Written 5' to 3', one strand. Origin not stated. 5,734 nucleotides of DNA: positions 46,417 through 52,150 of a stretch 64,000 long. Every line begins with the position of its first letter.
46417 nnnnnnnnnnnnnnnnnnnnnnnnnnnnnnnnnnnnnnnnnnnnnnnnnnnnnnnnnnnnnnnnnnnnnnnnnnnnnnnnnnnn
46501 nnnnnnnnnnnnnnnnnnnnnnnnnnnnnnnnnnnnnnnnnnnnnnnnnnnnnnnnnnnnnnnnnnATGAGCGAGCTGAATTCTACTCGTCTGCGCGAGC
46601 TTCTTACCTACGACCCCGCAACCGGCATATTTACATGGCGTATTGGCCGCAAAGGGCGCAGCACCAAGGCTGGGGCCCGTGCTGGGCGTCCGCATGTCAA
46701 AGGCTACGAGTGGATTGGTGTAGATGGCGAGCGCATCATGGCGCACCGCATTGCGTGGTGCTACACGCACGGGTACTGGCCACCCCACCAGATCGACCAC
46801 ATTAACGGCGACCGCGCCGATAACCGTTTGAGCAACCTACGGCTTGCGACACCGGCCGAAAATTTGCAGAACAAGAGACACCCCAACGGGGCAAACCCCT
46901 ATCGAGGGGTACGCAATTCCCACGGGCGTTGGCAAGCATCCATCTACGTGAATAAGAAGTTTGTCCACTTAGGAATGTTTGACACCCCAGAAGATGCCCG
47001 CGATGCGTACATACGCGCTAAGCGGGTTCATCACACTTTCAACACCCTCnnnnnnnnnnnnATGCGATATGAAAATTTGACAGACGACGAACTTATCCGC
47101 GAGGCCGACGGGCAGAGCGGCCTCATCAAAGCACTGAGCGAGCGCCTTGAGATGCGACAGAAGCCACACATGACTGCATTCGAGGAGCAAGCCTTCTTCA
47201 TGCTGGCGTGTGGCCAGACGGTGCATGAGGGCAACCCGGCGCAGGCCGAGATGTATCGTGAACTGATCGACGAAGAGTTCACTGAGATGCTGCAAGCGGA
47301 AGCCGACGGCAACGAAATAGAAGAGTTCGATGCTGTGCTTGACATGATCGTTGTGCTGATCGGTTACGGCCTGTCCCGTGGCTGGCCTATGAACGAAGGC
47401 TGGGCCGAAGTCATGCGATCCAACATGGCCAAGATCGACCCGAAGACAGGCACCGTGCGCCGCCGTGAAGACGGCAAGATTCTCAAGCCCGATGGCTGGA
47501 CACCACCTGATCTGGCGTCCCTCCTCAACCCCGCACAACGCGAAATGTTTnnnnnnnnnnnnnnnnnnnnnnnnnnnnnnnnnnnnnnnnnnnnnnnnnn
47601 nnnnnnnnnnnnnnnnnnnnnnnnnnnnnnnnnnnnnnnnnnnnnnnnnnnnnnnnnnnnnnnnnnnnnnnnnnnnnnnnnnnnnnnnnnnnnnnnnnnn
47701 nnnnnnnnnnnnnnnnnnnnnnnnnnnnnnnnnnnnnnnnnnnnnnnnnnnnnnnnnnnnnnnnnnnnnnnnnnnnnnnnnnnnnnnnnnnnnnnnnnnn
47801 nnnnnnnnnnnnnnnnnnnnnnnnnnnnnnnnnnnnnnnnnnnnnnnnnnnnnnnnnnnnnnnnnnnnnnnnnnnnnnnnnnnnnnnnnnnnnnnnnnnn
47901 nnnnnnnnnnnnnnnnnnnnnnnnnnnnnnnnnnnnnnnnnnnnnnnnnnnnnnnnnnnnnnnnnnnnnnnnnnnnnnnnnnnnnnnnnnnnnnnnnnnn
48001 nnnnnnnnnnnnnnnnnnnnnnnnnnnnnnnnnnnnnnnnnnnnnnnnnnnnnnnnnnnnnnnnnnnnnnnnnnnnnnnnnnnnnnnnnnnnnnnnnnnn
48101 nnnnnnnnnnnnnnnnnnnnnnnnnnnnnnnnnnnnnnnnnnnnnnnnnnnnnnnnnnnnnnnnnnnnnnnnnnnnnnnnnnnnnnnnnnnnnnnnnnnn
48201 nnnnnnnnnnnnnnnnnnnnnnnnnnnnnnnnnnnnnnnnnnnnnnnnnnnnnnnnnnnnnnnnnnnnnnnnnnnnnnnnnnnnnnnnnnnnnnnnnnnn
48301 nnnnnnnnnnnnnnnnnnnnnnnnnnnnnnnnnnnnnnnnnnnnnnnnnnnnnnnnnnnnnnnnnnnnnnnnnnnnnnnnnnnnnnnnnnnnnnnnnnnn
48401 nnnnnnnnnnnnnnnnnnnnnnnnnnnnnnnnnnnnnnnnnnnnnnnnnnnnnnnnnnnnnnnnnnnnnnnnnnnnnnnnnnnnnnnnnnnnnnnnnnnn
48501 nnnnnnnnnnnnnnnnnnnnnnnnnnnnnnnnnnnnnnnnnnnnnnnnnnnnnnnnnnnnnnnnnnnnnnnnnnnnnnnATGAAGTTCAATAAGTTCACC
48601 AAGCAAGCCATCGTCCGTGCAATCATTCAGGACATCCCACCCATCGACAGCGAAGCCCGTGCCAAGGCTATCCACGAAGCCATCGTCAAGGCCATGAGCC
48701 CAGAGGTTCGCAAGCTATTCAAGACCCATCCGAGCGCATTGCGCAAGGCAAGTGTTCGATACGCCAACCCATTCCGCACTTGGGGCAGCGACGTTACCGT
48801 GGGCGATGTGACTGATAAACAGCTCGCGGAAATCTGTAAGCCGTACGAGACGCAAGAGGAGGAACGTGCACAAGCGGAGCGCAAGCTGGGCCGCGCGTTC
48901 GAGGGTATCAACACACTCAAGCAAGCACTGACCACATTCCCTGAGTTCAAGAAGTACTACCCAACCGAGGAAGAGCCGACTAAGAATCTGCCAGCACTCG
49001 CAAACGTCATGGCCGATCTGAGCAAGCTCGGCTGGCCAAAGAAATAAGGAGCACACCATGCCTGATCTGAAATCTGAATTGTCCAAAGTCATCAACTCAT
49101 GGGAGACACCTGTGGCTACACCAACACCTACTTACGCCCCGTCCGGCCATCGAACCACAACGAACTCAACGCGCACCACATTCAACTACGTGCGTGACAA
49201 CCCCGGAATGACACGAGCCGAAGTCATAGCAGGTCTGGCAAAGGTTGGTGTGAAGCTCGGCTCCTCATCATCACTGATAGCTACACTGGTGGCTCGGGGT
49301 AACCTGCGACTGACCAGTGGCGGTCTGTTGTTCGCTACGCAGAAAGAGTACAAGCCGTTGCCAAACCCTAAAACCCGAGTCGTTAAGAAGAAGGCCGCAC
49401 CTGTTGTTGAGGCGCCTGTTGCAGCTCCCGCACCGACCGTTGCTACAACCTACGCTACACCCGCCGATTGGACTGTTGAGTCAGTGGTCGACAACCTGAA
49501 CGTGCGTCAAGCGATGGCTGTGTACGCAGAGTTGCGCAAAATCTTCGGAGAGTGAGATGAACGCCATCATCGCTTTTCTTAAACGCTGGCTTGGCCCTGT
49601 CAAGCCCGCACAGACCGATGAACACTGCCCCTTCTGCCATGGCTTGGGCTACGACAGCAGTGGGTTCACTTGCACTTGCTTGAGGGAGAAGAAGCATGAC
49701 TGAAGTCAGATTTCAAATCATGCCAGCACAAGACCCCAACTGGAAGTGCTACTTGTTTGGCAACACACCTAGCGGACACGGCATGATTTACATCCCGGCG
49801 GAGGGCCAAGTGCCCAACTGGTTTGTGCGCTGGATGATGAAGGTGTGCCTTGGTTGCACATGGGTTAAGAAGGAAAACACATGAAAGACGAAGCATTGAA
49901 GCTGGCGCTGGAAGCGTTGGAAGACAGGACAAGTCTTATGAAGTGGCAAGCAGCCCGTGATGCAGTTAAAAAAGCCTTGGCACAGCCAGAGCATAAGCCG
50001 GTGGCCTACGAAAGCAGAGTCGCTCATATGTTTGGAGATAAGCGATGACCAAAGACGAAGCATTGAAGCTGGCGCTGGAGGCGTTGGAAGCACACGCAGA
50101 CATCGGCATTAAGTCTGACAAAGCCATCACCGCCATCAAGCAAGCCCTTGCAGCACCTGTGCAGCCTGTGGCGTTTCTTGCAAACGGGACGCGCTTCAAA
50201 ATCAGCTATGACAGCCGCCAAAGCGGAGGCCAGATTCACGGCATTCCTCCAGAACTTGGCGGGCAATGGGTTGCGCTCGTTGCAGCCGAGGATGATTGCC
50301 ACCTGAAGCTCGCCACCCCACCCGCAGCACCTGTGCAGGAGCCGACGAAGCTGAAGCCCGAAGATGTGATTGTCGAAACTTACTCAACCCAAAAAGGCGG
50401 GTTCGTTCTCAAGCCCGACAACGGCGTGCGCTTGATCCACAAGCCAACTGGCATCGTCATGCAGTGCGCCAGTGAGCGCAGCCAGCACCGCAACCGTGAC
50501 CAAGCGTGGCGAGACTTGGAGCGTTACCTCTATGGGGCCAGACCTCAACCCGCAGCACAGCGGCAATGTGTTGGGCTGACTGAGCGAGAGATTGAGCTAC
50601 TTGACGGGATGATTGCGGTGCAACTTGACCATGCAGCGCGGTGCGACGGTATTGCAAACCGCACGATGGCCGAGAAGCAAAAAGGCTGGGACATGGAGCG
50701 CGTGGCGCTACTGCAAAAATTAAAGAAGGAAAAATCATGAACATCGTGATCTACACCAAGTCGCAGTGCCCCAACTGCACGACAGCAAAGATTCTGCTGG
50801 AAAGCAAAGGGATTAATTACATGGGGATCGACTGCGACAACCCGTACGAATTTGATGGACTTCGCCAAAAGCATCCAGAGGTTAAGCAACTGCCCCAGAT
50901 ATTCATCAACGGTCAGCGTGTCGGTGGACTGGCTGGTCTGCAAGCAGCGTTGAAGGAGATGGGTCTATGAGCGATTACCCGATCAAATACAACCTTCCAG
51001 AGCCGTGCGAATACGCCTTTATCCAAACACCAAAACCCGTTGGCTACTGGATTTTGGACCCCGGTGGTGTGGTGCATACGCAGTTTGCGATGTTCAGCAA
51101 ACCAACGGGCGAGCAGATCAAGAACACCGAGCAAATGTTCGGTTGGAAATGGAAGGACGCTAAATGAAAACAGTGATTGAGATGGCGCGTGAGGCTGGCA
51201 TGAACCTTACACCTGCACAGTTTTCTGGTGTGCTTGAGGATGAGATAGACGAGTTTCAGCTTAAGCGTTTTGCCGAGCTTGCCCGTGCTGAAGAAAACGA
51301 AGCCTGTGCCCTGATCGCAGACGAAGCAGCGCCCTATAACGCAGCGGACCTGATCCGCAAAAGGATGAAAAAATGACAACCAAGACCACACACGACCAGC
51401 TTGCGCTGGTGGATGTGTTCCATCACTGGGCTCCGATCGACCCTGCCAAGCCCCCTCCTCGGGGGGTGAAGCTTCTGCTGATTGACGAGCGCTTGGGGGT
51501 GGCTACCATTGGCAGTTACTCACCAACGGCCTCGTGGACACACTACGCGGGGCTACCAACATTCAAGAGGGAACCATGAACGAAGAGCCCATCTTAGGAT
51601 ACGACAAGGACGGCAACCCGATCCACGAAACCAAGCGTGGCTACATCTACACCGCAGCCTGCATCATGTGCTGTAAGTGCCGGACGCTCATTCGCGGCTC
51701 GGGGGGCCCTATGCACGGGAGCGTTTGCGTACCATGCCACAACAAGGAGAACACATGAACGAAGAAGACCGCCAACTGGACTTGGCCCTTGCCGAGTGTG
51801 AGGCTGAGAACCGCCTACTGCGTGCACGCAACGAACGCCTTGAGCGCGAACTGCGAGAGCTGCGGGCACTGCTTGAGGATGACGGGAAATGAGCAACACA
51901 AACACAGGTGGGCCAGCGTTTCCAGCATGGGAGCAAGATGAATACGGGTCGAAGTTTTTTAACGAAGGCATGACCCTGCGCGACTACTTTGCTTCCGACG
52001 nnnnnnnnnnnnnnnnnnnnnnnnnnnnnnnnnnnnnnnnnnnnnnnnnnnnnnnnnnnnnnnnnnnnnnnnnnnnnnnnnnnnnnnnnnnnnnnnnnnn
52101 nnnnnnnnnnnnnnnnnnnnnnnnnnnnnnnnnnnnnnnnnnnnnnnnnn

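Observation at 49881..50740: Phage-encoded RF-1-domain protein with a non-canonical residue at the GGQ position and a duplicated N-terminal module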

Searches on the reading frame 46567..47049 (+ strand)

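Call 40: search_protein_families(library=pfam, proteins=[window:46567-47049:+], max_evalue=0.01)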
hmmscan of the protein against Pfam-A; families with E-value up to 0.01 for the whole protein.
window:46567-47049:+ (161 aa): 2 families
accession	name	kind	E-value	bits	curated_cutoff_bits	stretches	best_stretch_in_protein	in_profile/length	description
PF13392.12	HNH_3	-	1.6e-17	63.3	24.8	1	58-100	2-45/46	HNH endonuclease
PF00847.26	AP2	-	1.2e-05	25.9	33.3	1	112-152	3-48/54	AP2 domain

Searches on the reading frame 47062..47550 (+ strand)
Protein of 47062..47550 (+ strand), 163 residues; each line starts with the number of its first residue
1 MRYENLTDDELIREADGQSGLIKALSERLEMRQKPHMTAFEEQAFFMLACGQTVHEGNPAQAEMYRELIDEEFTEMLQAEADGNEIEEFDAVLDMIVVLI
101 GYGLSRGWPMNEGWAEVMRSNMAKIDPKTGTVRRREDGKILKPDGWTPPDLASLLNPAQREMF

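Call 40: search_protein_families(library=pfam, proteins=[window:47062-47550:+], max_evalue=0.01)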
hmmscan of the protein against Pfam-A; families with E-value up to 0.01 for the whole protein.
window:47062-47550:+ (163 aa): 1 family
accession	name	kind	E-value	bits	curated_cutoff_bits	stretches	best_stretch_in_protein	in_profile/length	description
PF01503.22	PRA-PH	-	5.9e-06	27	21.3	1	61-121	24-86/86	Phosphoribosyl-ATP pyrophosphohydrolase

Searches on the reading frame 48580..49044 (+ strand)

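Call 40: search_protein_families(library=pfam, proteins=[window:48580-49044:+], max_evalue=0.01)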
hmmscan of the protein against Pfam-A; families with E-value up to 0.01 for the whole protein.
window:48580-49044:+ (155 aa): 1 family
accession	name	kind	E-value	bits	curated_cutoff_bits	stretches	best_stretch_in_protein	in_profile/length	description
PF18757.6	Nmad5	-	4.6e-07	30.5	27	1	81-153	134-206/206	Nucleotide modification associated domain 5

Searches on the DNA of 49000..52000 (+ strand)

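Call 9: search_dna_similar(query=window:49000-52000:+, collection=phages, mode=distant, max_rows=20)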
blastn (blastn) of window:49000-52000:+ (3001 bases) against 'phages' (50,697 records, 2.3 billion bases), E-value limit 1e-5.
Records with a match: 1; places in all: 1; records where one place covers at least 80% of the query: 0.
Best place of each record, by identity: 80-90% 1.
By first word of the organism name: Phage 1.
By host as written in the record: Gammaproteobacteria 1.
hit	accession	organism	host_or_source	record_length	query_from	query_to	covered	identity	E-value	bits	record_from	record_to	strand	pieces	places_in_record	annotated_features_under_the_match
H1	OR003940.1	Phage DSL-LC05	Gammaproteobacteria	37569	868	927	2%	83.3%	3e-7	64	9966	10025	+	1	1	hypothetical protein (x2)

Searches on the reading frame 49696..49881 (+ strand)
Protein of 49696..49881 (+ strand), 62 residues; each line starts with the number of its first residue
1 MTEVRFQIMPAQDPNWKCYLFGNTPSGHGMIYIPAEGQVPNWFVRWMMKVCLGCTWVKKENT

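Call 56: search_protein_families(library=phrogs, proteins=[window:49696-49881:+], max_evalue=0.001)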
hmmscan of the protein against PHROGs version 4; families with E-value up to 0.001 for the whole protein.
window:49696-49881:+ (62 aa): 0 families

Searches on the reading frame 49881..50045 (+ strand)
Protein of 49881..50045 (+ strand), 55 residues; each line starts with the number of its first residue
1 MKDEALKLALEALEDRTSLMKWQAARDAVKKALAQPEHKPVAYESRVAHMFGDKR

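Call 3: search_protein_families(library=pfam, proteins=[window:49881-50045:+], max_evalue=10)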
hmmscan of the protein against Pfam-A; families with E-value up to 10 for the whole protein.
window:49881-50045:+ (55 aa): 0 families

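Call 4: search_protein_families(library=phrogs, proteins=[window:49881-50045:+], max_evalue=1)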
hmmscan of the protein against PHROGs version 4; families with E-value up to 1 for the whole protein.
window:49881-50045:+ (55 aa): 1 family
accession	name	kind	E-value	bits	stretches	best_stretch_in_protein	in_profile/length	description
phrog_32658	-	unknown function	0.043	15.3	1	3-39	43-80/137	-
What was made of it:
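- On Full-length class I release factors RF1/RF2: Modules A, B and D have no Pfam or PHROG hit (calls 3, 4).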

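Call 67: find_homologous_proteins(query=window:49881-50045:+, max_evalue=0.001)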
Query window:49881-50045:+ (55 aa): 7 proteins with E <= 0.001 among 13 candidates.
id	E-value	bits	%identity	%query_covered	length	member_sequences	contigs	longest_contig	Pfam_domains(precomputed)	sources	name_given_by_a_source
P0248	4.7e-27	109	100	98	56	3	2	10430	-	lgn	-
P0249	7.5e-14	68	76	89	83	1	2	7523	-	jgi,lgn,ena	jgi:hypothetical protein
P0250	6.7e-13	65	67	100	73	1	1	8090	-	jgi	jgi:hypothetical protein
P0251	5.7e-12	62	72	91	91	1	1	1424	-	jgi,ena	jgi:hypothetical protein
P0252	3.4e-11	60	87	69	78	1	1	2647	-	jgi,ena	jgi:hypothetical protein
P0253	4.7e-9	53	36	100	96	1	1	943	-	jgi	jgi:hypothetical protein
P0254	1.1e-8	52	91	58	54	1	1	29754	-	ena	-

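Call 69: find_encoding_contigs(protein=P0248, flank=5000, max_places=3)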
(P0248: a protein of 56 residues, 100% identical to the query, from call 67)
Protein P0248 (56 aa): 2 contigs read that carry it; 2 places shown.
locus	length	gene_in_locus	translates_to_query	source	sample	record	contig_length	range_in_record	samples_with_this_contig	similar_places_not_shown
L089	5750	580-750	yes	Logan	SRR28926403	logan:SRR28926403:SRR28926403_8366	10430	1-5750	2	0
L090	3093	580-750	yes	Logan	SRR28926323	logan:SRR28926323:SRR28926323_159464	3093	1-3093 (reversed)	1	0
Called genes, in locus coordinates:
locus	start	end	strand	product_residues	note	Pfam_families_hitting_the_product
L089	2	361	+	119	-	?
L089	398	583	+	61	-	-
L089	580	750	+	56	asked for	-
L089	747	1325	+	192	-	-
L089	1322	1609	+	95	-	-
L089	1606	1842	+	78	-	PF00462:Glutaredoxin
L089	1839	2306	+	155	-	-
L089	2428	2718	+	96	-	-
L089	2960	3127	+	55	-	-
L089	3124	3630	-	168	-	PF00959:Phage_lysozyme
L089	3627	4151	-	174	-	-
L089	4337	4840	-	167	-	-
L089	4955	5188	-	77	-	-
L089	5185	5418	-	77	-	-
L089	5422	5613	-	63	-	-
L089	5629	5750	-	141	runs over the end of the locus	-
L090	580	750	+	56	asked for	-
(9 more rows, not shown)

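Call 71: search_protein_families(library=pfam, proteins=[L089:747-1322:+, L089:1322-1606:+, L089:1839-2303:+], max_evalue=0.1)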
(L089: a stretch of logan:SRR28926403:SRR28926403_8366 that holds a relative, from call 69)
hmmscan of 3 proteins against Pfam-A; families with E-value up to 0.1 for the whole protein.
L089:747-1322:+ (192 aa): 2 families
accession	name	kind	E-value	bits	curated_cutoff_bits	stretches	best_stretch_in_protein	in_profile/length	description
PF16591.11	HBM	-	0.00015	21.7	29.8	1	5-63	166-223/254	Helical bimodular sensor domain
PF19443.4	DAHL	-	0.099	12.8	38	0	7-64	41-95/221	DAHL domain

L089:1322-1606:+ (95 aa): 0 families

L089:1839-2303:+ (155 aa): 1 family
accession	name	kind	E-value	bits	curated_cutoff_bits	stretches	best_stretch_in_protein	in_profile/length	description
PF25311.1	WDGH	-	0.0001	23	27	1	67-141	13-90/97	WDGH domain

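Call 72: search_protein_families(library=phrogs, proteins=[L089:747-1322:+, L089:1322-1606:+, L089:1839-2303:+], max_evalue=0.01)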
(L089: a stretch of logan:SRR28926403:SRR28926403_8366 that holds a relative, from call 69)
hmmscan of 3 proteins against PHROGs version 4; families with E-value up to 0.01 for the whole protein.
L089:747-1322:+ (192 aa): 0 families

L089:1322-1606:+ (95 aa): 0 families

L089:1839-2303:+ (155 aa): 3 families
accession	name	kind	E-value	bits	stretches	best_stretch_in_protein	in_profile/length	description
phrog_16023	-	unknown function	2.2e-06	29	1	62-149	16-119/128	-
phrog_3392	-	unknown function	0.0002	22.3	1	94-139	250-294/310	-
phrog_26338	-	unknown function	0.00066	20.5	1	100-149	115-163/177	-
